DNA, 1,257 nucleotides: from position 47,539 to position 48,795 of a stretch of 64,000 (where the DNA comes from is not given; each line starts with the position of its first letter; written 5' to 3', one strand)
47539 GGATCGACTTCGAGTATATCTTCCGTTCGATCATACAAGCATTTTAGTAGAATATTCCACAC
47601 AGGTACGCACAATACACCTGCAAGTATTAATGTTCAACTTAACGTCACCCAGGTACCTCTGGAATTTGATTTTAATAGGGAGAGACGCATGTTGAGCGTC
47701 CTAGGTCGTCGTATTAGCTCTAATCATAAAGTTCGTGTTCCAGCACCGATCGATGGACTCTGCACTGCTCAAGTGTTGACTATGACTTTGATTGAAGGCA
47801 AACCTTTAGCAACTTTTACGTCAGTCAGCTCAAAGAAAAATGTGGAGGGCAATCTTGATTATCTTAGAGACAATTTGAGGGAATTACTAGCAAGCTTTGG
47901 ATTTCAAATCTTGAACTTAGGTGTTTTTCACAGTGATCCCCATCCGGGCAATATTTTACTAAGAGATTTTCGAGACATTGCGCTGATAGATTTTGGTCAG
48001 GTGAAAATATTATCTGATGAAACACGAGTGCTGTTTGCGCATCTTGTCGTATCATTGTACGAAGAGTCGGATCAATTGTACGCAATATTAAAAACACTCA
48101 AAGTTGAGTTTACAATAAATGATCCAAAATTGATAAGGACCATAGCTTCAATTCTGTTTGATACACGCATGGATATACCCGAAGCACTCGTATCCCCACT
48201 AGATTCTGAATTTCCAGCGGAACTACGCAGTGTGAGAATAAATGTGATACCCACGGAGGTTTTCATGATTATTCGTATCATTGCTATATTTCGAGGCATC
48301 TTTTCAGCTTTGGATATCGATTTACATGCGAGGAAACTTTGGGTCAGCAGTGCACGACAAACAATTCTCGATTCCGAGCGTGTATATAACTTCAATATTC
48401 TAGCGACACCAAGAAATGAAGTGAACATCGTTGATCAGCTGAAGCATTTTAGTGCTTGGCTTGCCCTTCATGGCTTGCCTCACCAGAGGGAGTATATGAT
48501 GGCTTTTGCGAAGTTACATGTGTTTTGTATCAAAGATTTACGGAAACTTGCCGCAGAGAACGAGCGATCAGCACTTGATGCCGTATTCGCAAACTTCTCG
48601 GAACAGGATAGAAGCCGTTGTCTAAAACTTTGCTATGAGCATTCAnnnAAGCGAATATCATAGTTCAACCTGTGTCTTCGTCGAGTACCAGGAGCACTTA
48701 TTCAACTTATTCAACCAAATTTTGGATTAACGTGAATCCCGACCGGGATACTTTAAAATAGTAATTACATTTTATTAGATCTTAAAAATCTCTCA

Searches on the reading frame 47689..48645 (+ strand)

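Call 35: search_protein_families(library=pfam, proteins=[window:47689-48645:+], max_evalue=0.01)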
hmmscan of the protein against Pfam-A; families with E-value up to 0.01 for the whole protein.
window:47689-48645:+ (319 aa): 4 families
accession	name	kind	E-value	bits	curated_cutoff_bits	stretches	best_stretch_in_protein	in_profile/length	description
PF03109.22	ABC1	-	1.1e-19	71.1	22.9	1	8-126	123-235/244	ABC1 atypical kinase-like domain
PF01163.29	RIO1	-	0.00013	22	22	1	11-106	66-152/187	RIO domain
PF01636.29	APH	-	0.00016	21.9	23.2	1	69-105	164-197/239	Phosphotransferase enzyme family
PF00069.31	Pkinase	-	0.0013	18.6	31.7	1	30-116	75-154/263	Protein kinase domain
